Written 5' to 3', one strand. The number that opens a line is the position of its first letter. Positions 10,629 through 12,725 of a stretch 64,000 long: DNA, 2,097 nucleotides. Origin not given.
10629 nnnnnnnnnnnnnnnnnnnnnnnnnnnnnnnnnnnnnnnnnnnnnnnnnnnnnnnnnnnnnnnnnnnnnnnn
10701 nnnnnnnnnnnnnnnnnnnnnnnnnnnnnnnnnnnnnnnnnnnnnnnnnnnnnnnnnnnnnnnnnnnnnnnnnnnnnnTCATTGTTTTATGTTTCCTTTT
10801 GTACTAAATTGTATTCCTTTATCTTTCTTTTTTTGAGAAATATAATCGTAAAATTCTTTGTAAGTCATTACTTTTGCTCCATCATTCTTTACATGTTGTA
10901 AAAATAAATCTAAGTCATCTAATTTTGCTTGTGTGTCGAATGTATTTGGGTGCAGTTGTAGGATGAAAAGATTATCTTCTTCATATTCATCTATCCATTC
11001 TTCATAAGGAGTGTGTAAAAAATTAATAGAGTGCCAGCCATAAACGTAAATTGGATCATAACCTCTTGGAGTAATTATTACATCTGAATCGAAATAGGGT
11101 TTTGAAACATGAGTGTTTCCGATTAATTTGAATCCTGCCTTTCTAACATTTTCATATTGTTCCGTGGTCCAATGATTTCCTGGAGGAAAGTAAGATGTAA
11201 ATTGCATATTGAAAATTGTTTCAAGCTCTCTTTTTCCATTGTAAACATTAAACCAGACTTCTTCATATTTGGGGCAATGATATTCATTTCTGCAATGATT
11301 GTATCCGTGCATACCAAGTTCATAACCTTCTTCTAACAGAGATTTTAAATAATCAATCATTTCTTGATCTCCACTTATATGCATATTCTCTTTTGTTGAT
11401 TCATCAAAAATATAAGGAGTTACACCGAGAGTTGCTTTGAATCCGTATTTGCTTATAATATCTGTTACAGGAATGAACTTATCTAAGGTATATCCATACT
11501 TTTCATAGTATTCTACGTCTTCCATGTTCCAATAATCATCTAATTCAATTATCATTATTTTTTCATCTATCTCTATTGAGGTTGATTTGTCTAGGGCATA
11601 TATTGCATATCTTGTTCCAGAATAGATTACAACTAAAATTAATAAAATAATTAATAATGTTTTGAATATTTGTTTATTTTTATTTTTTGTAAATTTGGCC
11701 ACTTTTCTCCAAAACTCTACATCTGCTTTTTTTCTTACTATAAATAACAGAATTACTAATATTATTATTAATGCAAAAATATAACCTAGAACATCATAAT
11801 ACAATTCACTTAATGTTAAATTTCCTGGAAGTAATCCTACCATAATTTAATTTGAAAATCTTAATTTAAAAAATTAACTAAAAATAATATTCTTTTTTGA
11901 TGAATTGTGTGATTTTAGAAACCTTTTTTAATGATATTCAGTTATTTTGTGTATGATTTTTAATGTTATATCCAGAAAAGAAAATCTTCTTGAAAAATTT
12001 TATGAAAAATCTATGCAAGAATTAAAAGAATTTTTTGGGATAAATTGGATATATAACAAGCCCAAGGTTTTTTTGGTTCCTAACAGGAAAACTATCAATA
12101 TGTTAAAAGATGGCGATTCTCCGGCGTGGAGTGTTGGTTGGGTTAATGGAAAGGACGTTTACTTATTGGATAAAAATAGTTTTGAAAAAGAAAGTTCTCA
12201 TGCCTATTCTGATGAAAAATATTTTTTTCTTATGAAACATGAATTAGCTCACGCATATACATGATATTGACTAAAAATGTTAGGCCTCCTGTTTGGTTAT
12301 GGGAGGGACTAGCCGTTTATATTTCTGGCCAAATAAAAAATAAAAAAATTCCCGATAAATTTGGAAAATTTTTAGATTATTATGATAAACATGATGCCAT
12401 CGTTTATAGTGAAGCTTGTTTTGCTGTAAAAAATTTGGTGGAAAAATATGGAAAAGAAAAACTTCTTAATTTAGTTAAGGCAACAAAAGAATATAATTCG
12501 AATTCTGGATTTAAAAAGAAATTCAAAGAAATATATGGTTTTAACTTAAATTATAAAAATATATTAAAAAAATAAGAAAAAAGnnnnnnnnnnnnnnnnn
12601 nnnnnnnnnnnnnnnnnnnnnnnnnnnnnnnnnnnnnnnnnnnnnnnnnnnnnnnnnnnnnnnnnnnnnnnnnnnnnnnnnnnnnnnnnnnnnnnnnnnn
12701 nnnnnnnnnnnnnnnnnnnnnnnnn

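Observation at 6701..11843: Five-gene envelope operon: CE4-like deacetylase, MacB-type ABC exporter (ATPase plus two FtsX permeases) and an anchored CARDB surface protein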

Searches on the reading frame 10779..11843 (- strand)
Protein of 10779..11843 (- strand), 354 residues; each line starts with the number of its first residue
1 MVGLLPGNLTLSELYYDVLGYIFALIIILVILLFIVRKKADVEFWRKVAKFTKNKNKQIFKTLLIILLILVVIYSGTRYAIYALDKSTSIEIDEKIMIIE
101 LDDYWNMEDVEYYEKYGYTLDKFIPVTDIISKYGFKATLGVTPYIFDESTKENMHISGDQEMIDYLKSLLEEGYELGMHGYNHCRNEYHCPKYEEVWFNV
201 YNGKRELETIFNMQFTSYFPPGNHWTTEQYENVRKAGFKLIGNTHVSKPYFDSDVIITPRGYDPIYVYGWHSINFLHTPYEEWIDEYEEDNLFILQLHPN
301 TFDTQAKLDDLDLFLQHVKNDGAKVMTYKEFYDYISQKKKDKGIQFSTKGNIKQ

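Call 3: search_protein_families(library=pfam, proteins=[window:10779-11843:-], max_evalue=0.01)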
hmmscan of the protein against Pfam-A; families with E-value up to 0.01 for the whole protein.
window:10779-11843:- (354 aa): 4 families
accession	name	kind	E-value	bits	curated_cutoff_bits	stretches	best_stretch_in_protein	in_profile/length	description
PF10096.14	DUF2334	-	6.9e-16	58.9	26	1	107-309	6-197/203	Uncharacterized protein conserved in bacteria (DUF2334)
PF01522.26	Polysacc_deac_1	-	9.4e-06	26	23.1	1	126-240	24-123/124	Polysaccharide deacetylase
PF09960.14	DUF2194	-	1.4e-05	24.1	30.4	1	126-245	291-423/582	Uncharacterised protein conserved in bacteria (DUF2194)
PF19554.4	DUF6077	-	0.0097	15.2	27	0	16-87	66-139/354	Family of unknown function (DUF6077)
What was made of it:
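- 10779..11843 (-): DAC: membrane-tethered CE4/DUF2334 deacetylase. It has two N-terminal TM helices and its catalytic domain is predicted to lie outside the cell. It is a lineage-specific insertion into the operon, not part of the conserved core. Pfam gives DUF2334 58.9 bits and Polysacc_deac_1 26 bits, above the 23.1 cut-off (call 3).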

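Call 4: search_protein_families(library=ncbifam, proteins=[window:10779-11843:-], max_evalue=0.01)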
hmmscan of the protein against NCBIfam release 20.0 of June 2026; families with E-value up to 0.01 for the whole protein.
window:10779-11843:- (354 aa): 1 family
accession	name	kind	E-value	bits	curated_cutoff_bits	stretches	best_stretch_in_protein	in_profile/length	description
TIGR02764.1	spore_ybaN_pdaB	equivalog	0.00021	21.1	237.4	1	163-242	48-125/191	polysaccharide deacetylase family sporulation protein PdaB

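Call 6: search_solved_structures(query=window:10779-11843:-, max_evalue=1, show_alignments=2)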
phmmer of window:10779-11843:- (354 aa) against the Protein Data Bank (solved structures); distinct sequences matched with E-value up to 1: 1.
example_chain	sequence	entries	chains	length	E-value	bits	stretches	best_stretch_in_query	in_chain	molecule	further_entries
9f5x_2B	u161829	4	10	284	0.13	14.7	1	11-113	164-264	Cytochrome c oxidase polypeptide II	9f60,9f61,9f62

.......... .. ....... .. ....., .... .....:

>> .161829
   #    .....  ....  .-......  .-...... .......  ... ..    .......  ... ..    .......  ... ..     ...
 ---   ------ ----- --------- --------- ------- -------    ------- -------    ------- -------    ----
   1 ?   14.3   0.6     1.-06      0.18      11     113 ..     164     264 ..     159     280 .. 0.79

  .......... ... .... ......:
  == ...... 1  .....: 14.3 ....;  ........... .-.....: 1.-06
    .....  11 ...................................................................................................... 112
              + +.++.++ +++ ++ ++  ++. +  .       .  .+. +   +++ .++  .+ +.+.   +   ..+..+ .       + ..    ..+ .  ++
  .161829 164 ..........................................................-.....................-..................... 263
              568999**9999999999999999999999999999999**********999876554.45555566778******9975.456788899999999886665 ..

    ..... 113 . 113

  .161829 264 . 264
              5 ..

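Call 9: find_homologous_proteins(query=window:10779-11843:-, max_evalue=0.001)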
Query window:10779-11843:- (354 aa): 69 proteins with E <= 0.001 among 2201 candidates.
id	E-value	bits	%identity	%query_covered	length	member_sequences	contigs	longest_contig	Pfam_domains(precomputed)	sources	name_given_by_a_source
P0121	1.6e-239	812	100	100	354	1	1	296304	PF10096.15,PF01522.27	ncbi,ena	-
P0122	2.6e-146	506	83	73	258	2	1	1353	PF10096.15,PF09960.15,PF01522.27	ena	-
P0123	3.6e-137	476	59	97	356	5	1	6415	PF10096.15,PF01522.27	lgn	-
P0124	3.4e-136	472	58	99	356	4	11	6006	PF10096.15,PF01522.27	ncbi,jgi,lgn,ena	-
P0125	4.0e-135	469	58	97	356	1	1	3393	PF10096.15,PF01522.27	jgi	-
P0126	1.0e-133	464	59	95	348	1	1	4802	PF10096.15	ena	-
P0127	9.2e-133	461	56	98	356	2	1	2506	PF10096.15,PF01522.27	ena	-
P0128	1.5e-132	460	58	95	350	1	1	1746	PF10096.15,PF01522.27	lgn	-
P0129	2.6e-132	460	60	87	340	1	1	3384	PF10096.15,PF01522.27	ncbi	-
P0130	7.4e-132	458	58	97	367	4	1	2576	PF10096.15,PF01522.27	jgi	-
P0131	1.2e-131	457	56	97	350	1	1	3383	PF10096.15,PF01522.27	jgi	-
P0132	2.2e-131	457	57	97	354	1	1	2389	PF10096.15,PF01522.27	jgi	-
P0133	2.7e-129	450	57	89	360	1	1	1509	PF10096.15,PF01522.27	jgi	jgi:predicted deacetylase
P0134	3.1e-129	450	58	97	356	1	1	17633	PF10096.15,PF01522.27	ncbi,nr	ncbi:MAG: Polysaccharide deacetylase [Candidatus Diapherotrites archaeon ADurb.Bin253]|nr:MAG: Polys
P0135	3.4e-129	449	61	85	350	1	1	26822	PF10096.15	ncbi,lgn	-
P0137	3.0e-128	446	57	97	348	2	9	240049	PF10096.15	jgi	-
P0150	5.7e-123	429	56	92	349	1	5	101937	PF10096.15,PF01522.27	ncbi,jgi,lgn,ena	-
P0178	2.2e-111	391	53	94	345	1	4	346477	PF10096.15,PF01522.27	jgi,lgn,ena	jgi:predicted deacetylase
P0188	3.8e-94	334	47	84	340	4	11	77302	PF10096.15,PF01522.27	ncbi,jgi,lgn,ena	jgi:peptidoglycan/xylan/chitin deacetylase (PgdA/CDA1 family)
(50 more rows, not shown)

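Call 18: find_encoding_contigs(protein=P0137, flank=8000, max_places=3)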
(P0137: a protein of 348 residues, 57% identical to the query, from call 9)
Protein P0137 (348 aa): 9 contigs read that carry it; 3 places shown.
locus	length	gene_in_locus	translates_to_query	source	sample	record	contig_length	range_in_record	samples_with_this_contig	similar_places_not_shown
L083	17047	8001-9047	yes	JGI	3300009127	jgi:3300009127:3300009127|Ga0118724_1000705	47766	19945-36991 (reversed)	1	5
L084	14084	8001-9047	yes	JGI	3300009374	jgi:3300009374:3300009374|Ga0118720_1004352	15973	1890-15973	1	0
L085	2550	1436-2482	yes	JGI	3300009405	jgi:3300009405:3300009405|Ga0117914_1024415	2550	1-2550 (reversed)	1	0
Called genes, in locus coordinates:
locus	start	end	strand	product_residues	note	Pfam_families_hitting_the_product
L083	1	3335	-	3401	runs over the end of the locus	PF07759:DUF1615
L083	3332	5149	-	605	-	-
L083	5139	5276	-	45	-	-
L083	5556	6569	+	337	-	-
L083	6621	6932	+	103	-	-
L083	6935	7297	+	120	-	-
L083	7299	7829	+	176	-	PF01015:Ribosomal_S3Ae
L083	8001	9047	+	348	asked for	PF10096:DUF2334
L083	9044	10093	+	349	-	PF00933:Glyco_hydro_3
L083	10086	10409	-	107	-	PF01906:YbjQ_1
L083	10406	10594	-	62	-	-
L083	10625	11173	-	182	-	PF22090:Gins51_C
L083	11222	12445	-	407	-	PF01676:Metalloenzyme, PF10143:PhosphMutase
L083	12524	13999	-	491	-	-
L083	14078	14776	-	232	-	-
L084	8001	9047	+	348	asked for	PF10096:DUF2334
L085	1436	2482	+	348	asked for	PF10096:DUF2334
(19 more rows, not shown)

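Call 19: find_encoding_contigs(protein=P0178, flank=6000, max_places=1)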
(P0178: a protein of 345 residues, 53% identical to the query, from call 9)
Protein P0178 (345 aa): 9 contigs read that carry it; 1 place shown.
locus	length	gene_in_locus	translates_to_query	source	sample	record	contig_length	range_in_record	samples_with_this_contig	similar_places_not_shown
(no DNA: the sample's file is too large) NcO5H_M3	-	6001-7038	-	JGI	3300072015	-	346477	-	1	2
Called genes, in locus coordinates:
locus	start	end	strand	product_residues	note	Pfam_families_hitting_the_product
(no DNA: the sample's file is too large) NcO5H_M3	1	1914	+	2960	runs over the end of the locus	PF01464:SLT, PF03734:YkuD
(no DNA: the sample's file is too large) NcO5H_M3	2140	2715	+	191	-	PF28474:DUF8412, PF13376:OmdA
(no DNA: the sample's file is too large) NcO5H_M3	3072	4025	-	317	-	PF14528:LAGLIDADG_3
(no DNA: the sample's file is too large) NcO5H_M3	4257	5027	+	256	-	-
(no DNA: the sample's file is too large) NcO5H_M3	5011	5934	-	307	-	PF08903:DUF1846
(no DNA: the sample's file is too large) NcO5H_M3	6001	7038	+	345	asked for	PF01522:Polysacc_deac_1 (weak), PF10096:DUF2334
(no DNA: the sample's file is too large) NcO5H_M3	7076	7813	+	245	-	PF02535:Zip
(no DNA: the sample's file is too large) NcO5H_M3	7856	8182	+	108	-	-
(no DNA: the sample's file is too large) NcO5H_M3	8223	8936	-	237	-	PF00891:Methyltransf_2, PF13489:Methyltransf_23, PF02353:CMAS, PF05175:MTS, PF13847:Methyltransf_31, PF08241:Methyltransf_11, PF08242:Methyltransf_12, PF13649:Methyltransf_25, +3 more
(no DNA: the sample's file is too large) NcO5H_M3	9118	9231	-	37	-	-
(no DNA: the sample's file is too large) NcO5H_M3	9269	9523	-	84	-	PF18898:DUF5654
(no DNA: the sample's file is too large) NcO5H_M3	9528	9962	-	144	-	PF01592:NifU_N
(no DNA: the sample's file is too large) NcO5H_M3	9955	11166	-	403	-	PF00155:Aminotran_1_2 (weak), PF00266:Aminotran_5, PF01212:Beta_elim_lyase, PF01041:DegT_DnrJ_EryC1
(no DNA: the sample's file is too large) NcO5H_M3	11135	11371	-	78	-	PF08984:DUF1858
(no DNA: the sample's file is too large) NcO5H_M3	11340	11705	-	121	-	-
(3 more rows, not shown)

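Call 20: find_encoding_contigs(protein=P0150, flank=6000, max_places=1)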
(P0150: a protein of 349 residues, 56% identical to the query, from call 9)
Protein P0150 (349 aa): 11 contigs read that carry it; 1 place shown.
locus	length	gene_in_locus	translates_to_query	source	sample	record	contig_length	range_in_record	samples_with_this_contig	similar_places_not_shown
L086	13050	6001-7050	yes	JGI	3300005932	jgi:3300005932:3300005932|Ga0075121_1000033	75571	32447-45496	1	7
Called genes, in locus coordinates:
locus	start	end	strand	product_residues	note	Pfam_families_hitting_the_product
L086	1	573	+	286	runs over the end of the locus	PF02616:SMC_ScpA (faint)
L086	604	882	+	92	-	-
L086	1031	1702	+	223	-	PF01902:Diphthami_syn_2_N, PF28410:Diphthami_syn_2_C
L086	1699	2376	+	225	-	-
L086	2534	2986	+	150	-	PF00583:Acetyltransf_1, PF13673:Acetyltransf_10, PF13508:Acetyltransf_7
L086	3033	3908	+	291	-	PF00702:Hydrolase (weak), PF13419:HAD_2 (faint)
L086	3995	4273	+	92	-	-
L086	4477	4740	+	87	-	PF00076:RRM_1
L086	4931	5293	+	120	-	PF00076:RRM_1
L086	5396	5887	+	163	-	-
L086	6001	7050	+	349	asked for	PF01522:Polysacc_deac_1, PF10096:DUF2334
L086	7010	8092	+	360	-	PF00933:Glyco_hydro_3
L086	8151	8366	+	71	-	-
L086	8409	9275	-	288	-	PF07136:DUF1385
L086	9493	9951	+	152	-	-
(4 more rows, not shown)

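Call 21: find_encoding_contigs(protein=P0188, flank=6000, max_places=1)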
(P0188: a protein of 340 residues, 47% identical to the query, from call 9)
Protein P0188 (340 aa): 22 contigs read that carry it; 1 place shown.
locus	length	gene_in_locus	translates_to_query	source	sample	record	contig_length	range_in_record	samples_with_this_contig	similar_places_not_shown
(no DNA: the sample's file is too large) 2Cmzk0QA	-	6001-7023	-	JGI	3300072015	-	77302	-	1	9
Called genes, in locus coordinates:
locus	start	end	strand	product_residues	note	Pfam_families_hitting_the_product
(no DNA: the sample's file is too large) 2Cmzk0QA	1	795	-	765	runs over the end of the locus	PF05048:NosD (faint), PF13229:Beta_helix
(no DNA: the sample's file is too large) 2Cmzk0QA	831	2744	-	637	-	PF01261:AP_endonuc_2 (weak)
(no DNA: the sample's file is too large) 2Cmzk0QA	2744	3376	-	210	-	-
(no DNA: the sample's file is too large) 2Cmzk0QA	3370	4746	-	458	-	-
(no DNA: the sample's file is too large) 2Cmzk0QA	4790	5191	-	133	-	PF00254:FKBP_C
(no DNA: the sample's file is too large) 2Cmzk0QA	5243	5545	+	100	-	-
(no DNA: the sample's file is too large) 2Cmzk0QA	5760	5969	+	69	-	-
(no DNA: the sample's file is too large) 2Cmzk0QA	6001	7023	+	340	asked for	PF01522:Polysacc_deac_1 (weak), PF10096:DUF2334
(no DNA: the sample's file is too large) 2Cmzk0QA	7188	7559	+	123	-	-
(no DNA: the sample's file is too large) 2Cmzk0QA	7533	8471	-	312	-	PF00899:ThiF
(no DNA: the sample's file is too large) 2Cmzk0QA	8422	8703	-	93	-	PF18893:DUF5652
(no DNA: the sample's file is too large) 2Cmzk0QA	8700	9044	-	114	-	-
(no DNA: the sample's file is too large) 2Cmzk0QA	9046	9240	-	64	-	PF02597:ThiS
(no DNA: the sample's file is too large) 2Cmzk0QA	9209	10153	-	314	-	PF22082:TtuA_LIM_N, PF01171:ATP_bind_3, PF01507:PAPS_reduct (weak), PF03054:tRNA_Me_trans (weak)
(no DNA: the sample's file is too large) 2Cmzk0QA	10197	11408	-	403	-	PF00324:AA_permease, PF03845:Spore_permease, PF13520:AA_permease_2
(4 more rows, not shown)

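Call 50: predict_structure(alignment_id=A2)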
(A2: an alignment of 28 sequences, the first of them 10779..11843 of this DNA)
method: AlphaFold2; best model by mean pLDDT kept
length: 354 residues; sequences in the alignment: 28
mean_pLDDT: 83.2   pTM: 0.82
mean pLDDT of the five models: 83.2, 82.1, 81.9, 78.9, 72.9
residues with pLDDT >= 90: 170; 70-90: 117; 50-70: 50; < 50: 17
segments of 3 or more residues with pLDDT < 50: 1-6, 195-197, 347-354
pLDDT, mean of each block of 10 residues (from residue 1): 46 83 93 81 56 70 93 94 88 95 65 79 94 97 81 83 93 93 64 57 92 93 71 90 87 91 85 87 97 94 95 98 97 92 58 30
secondary structure, 60 per line:
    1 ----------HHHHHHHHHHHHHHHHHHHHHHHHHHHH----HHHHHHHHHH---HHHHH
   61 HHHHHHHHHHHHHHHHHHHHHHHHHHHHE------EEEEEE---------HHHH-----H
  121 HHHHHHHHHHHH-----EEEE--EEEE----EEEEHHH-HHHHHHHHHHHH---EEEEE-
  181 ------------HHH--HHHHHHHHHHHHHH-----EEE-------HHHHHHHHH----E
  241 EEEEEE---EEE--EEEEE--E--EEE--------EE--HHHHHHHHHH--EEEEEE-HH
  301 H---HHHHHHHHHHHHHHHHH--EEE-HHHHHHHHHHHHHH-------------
elements in order: H11-38 H43-52 H56-88 E96-101 H111-114 H120-132 E138-141 E144-147 E152-155 H160-171 E175-179 H198-211 E217-219 H227-235 E240-246 E250-252 E255-259 E265-267 H280-289 E292-297 H305-321 E324-326 H328-341
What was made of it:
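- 10779..11843 (-): The AF2 model has pLDDT 83 and pTM 0.82 (call 50).
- On CE4 / NodB polysaccharide deacetylase (Polysacc_deac_1, DUF2334 branch): The AF2 model has pTM 0.82 (call 50).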

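Call 53: find_related_loci(query=A2, collection=metagenome_contigs, flank=6000)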
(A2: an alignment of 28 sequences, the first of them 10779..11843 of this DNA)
Query A2 (354 aa) in metagenome_contigs; peptide patterns used: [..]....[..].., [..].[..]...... (x = any residue, [..] = any of these).
90 stretches matched a pattern; 35 encode a relative of the query (tblastn E <= 1e-3); 35 distinct loci.
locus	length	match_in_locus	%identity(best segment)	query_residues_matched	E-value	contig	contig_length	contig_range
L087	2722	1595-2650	78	1-352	0e+0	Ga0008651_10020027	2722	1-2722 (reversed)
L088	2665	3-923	79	46-352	7e-175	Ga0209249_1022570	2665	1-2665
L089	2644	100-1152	58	1-350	4e-146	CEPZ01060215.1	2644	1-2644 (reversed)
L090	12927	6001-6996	59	16-344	4e-129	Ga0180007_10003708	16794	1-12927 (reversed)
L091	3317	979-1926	58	36-350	2e-131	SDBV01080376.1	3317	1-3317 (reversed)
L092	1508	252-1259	56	9-343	3e-134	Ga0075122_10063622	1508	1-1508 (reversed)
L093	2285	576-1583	57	16-349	8e-131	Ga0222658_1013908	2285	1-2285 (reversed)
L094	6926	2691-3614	59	38-344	8e-121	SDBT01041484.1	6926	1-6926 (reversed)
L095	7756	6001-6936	60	30-340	5e-120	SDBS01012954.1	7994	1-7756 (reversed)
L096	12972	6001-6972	56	19-344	7e-120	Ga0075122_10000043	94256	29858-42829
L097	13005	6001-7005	52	1-335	4e-118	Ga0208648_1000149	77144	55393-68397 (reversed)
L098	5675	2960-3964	52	1-335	3e-118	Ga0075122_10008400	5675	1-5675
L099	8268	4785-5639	61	61-344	1e-117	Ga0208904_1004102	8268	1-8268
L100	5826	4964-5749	64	84-344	5e-116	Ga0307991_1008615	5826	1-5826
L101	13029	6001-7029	52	1-343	7e-115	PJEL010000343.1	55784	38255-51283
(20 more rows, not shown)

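Call 54: fold_search(model_id=the predicted structure, library=pdb)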
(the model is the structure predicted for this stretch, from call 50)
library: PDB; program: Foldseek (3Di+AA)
matches with E <= 10: 571; with E <= 0.001: 39
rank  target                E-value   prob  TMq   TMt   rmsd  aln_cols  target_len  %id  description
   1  3qbu_A                5.0e-08  1.00  0.52  0.63   4.9       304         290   16  Crystal structure of putative peptidoglycan deactelyase (HP0310) from Helicobacter pylori (released 2011-05-25)
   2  3rxz_B                7.9e-08  1.00  0.53  0.64   4.5       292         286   13  Crystal structure of putative polysaccharide deacetylase from Mycobacterium smegmatis (released 2011-06-22)
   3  3rxz_A                1.3e-07  1.00  0.53  0.64   4.0       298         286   13  Crystal structure of putative polysaccharide deacetylase from Mycobacterium smegmatis (released 2011-06-22)
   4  3rxz_C                1.3e-07  1.00  0.52  0.63   4.9       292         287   13  Crystal structure of putative polysaccharide deacetylase from Mycobacterium smegmatis (released 2011-06-22)
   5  7ax7                  3.2e-07  1.00  0.41  0.67   4.1       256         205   14  Crystal structure of the Xyl-CE4 domain of a multidomain xylanase from the hindgut metagenome of Trinervitermes trinervo (released 2020-11-18)
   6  6hm9                  4.8e-07  1.00  0.41  0.52   4.5       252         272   14  Crystal structure of a BA3943 mutant,a CE4 family pseudoenzyme with restored enzymatic activity. (released 2019-10-09)
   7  1k1x_A                7.3e-07  1.00  0.46  0.27   5.6       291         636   14  Crystal structure of 4-alpha-glucanotransferase from thermococcus litoralis (released 2003-06-17)
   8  5o6y_A                7.3e-07  1.00  0.37  0.58   6.0       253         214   13  Crystal structure of the Bc1960 peptidoglycan N-acetylglucosamine deacetylase in complex with 4-naphthalen-1-yl-~{N}-o (released 2018-06-20)
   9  7fbw                  1.4e-06  1.00  0.38  0.66   5.8       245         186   16  Acetylxylan esterase from Caldanaerobacter subterraneus subsp. tengcongensis (released 2021-10-27)
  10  6h8n_B                1.6e-06  1.00  0.42  0.68   5.1       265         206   13  Structure of peptidoglycan deacetylase PdaC from Bacillus subtilis - mutant D285S (released 2019-11-13)
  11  6hpa                  2.2e-06  1.00  0.40  0.51   5.1       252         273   14  Crystal structure of a BA3943 mutant,a CE4 family pseudoenzyme (released 2019-10-09)
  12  7bkf                  2.3e-06  1.00  0.40  0.49   5.1       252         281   13  Crystal structure of WT BA3943, a CE4 family pseudoenzyme from Bacillus Anthracis (released 2021-05-19)
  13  8t0j                  2.3e-06  1.00  0.44  0.56   5.6       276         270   10  Salmonella Typhimurium ArnD (released 2023-10-18)
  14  4l1g_D                3.0e-06  1.00  0.41  0.65   5.3       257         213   13  Crystal structure of the Bc1960 peptidoglycan N-acetylglucosamine deacetylase from Bacillus cereus (released 2014-06-04)
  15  4l1g_A                3.1e-06  1.00  0.42  0.65   5.1       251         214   12  Crystal structure of the Bc1960 peptidoglycan N-acetylglucosamine deacetylase from Bacillus cereus (released 2014-06-04)
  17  6h8n_A                3.7e-06  1.00  0.42  0.68   5.2       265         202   13  Structure of peptidoglycan deacetylase PdaC from Bacillus subtilis - mutant D285S (released 2019-11-13)
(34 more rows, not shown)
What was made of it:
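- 10779..11843 (-): The top Foldseek PDB hits are CE4 deacetylases: 3qbu, 3rxz, 7ax7, PdaC and BC1960 (call 54).
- On CE4 / NodB polysaccharide deacetylase (Polysacc_deac_1, DUF2334 branch): The top Foldseek PDB hits are CE4 enzymes (3qbu, 3rxz, 7ax7, 6h8n, 4l1g, 8t0j) with target TM 0.56-0.68 (call 54).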

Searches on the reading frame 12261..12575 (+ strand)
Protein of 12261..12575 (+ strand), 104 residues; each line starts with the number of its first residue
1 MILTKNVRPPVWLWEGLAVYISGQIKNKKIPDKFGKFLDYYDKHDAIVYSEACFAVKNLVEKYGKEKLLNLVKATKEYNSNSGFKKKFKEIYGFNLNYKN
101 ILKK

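Call 3: search_protein_families(library=pfam, proteins=[window:12261-12575:+], max_evalue=0.01)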
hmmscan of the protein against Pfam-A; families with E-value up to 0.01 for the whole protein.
window:12261-12575:+ (104 aa): 1 family
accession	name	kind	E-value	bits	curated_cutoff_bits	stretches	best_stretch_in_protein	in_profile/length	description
PF13485.12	Peptidase_MA_2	-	3.7e-08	33.8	32.4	1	45-97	140-189/201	Peptidase MA superfamily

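Call 4: search_protein_families(library=ncbifam, proteins=[window:12261-12575:+], max_evalue=0.01)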
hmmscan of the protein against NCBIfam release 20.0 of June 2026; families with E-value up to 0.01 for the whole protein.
window:12261-12575:+ (104 aa): 0 families
